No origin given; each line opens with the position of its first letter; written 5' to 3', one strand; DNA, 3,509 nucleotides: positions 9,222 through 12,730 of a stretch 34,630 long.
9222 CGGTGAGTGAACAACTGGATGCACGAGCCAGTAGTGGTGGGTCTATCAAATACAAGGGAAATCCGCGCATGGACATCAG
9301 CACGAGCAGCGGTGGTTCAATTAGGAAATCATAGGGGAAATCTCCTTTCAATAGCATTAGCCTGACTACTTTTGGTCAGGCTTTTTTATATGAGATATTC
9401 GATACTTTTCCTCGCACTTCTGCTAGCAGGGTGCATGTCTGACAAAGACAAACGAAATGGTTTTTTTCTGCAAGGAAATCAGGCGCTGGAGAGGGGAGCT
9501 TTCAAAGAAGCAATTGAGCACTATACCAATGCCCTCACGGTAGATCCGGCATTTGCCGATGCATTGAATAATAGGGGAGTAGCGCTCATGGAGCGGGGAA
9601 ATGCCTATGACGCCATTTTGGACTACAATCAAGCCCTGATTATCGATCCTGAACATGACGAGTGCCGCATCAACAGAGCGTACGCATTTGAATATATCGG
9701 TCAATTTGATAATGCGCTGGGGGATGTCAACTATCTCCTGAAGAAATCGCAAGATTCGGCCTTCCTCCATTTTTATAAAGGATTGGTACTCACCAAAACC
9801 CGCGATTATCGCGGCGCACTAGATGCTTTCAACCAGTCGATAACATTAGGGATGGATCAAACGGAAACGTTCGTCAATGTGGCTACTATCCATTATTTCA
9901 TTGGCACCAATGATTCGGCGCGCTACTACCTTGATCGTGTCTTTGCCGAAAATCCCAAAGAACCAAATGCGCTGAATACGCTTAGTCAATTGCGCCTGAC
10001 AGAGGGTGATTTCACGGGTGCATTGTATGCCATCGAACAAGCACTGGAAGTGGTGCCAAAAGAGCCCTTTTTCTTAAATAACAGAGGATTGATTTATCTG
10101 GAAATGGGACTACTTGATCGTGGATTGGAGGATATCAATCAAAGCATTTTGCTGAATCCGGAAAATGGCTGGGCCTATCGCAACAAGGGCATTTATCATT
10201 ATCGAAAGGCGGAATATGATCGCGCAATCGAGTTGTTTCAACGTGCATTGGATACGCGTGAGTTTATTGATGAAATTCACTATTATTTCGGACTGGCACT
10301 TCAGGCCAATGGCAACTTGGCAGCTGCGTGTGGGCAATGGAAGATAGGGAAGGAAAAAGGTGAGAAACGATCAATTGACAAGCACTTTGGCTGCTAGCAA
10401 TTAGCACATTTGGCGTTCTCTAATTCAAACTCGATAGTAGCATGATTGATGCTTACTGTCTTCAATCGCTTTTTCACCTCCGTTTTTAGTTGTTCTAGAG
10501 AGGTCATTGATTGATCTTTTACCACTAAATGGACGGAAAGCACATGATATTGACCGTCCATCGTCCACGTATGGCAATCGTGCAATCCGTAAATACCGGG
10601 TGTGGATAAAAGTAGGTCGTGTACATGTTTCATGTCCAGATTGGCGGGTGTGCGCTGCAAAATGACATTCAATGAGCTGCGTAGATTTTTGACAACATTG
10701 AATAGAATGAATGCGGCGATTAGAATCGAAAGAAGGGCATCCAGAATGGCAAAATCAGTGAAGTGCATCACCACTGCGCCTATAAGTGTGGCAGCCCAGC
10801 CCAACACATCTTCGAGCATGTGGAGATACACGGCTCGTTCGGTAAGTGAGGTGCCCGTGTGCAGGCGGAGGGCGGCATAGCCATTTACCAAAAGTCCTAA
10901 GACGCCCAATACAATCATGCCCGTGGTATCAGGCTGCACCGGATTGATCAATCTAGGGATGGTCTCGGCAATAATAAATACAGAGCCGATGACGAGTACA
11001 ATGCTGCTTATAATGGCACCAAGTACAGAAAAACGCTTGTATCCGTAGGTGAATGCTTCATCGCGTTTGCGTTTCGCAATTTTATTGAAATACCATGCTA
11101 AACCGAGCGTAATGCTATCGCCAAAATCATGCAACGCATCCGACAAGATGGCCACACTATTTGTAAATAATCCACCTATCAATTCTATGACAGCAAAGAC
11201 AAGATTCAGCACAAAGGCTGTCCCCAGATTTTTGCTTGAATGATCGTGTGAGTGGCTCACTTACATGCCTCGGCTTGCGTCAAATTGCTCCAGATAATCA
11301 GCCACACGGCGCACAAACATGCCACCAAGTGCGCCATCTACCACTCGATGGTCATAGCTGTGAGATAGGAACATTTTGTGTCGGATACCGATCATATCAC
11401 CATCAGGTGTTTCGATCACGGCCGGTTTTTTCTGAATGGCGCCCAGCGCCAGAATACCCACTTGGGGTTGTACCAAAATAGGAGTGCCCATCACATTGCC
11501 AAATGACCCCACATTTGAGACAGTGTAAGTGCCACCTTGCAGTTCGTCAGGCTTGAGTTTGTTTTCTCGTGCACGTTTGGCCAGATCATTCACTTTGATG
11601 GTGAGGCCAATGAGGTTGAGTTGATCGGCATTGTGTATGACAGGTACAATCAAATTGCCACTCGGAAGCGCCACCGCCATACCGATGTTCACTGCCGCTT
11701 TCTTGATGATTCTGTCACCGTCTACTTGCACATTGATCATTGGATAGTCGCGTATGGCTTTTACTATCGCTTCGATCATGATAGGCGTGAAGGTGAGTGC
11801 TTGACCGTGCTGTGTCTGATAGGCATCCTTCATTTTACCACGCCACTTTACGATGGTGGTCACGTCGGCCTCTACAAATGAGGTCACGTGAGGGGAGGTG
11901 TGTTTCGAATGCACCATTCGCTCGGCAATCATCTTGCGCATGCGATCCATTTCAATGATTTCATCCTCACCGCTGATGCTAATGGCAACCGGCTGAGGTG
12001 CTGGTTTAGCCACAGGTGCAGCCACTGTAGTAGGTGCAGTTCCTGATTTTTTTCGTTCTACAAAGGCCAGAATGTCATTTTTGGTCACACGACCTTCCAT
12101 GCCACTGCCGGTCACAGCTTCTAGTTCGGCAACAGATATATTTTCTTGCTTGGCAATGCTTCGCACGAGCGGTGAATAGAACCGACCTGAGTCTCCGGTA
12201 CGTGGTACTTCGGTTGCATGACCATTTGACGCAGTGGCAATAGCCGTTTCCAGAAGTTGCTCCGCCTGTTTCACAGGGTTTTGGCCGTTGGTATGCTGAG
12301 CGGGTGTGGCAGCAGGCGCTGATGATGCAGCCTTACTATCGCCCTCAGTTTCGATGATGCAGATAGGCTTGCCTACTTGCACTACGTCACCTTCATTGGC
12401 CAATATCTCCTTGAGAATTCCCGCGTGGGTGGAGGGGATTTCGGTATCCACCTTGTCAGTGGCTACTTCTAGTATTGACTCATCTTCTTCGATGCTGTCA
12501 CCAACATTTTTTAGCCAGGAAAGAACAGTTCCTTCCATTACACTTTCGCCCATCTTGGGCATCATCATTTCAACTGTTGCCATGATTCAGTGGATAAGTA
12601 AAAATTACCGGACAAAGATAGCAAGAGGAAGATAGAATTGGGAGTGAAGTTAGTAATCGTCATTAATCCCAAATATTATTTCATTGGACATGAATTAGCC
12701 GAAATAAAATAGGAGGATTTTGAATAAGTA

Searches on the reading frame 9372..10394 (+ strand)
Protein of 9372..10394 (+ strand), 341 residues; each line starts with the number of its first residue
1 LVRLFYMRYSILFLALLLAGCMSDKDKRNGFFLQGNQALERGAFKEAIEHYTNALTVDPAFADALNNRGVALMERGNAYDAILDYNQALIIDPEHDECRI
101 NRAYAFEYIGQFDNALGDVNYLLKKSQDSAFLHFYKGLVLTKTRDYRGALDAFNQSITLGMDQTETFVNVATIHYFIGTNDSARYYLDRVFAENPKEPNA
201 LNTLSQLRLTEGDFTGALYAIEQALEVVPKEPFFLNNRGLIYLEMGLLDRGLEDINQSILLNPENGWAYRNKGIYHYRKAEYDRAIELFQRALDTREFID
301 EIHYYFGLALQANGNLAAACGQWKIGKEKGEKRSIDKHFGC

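Call 53: search_protein_families(library=pfam, proteins=[window:9372-10394:+], max_evalue=0.001)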
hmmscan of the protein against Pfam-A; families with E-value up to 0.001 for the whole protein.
window:9372-10394:+ (341 aa): 19 families
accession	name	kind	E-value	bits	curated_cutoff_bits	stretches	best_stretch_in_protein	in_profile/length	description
PF07719.23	TPR_2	-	3.3e-33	111.5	27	2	62-95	1-34/34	Tetratricopeptide repeat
PF00515.34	TPR_1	-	7.3e-31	105.2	27.8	3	62-95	1-34/34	Tetratricopeptide repeat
PF13432.12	TPR_16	-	4.5e-26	91.4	32.7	2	33-94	2-63/65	Tetratricopeptide repeat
PF13414.12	TPR_11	-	4.6e-23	81.1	26.8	1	35-75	1-41/42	TPR repeat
PF13431.12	TPR_17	-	2.3e-20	71.5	24.4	0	51-81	2-32/34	Tetratricopeptide repeat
PF13424.12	TPR_12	-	2.1e-14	53.9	30.1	1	235-296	6-75/77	Tetratricopeptide repeat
PF13371.12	TPR_9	-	3.3e-14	53.1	35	0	209-264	6-61/73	Tetratricopeptide repeat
PF13181.12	TPR_8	-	9.4e-14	50.8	25.7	0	235-265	4-34/34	Tetratricopeptide repeat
PF14559.12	TPR_19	-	2.4e-13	50.6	25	1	38-81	1-44/68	Tetratricopeptide repeat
PF13428.12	TPR_14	-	3.2e-13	49.4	23.5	0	198-236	1-39/44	Tetratricopeptide repeat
PF12895.13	ANAPC3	-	1.5e-08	35.3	27.2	0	181-226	6-50/82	Anaphase-promoting complex, cyclosome, subunit 3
PF23914.1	TPR_CcmH_CycH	-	1.7e-08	34.9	42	1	137-231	57-154/158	Cytochrome c-type biogenesis protein H TPR domain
PF24575.1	TPR_Slam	-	1.7e-07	32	35.2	0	272-322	53-103/104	Surface lipoprotein assembly modifier, N-terminal TPR repeats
PF25064.1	ARM_TT21_5th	-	1.6e-06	28.9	27.8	0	178-258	15-98/117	TT21 fifth ARM repeats domain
PF13374.12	TPR_10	-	1.6e-05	25.1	27.5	0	268-297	4-33/42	Tetratricopeptide repeat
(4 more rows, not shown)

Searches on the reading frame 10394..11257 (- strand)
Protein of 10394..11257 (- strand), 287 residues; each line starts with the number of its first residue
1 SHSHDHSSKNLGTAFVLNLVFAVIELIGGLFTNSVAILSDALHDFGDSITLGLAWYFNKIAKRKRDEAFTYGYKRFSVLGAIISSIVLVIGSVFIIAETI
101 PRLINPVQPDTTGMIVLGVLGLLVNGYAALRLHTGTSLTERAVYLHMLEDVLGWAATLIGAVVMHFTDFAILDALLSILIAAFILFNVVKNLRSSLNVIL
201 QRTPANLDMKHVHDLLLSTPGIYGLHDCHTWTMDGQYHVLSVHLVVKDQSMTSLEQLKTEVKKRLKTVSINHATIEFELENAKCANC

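Call 53: search_protein_families(library=pfam, proteins=[window:10394-11257:-], max_evalue=0.001)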
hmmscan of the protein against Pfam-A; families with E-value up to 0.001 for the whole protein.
window:10394-11257:- (287 aa): 2 families
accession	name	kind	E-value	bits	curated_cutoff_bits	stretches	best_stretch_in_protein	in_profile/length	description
PF01545.26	Cation_efflux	-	3.6e-41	141.6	26.6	1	14-200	4-198/198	Cation efflux family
PF16916.11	ZT_dimer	-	2.7e-09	37.4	26.7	1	206-277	3-75/78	Dimerisation domain of Zinc Transporter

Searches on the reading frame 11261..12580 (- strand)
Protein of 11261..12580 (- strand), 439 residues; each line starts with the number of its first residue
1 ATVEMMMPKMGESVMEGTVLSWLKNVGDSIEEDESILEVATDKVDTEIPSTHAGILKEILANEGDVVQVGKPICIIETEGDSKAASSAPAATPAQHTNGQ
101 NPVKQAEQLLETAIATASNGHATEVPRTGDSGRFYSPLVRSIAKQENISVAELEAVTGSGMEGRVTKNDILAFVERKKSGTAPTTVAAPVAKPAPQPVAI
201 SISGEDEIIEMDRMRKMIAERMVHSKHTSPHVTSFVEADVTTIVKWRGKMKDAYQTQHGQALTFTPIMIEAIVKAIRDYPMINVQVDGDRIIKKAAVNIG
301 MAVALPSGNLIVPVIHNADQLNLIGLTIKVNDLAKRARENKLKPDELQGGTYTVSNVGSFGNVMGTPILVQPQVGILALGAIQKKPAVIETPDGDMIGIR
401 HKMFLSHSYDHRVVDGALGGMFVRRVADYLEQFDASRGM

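Call 53: search_protein_families(library=pfam, proteins=[window:11261-12580:-], max_evalue=0.001)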
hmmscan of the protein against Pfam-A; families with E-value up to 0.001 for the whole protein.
window:11261-12580:- (439 aa): 3 families
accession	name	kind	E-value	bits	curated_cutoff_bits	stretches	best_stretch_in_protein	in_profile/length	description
PF00198.28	2-oxoacid_dh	-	1.5e-75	254.1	23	1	205-434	3-228/232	2-oxoacid dehydrogenases acyltransferase (catalytic domain)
PF00364.28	Biotin_lipoyl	-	1.1e-21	76.9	22.1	1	4-76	2-73/73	Biotin-requiring enzyme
PF02817.22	E3_binding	-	7.3e-11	42.5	23.7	1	134-171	2-36/36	e3 binding domain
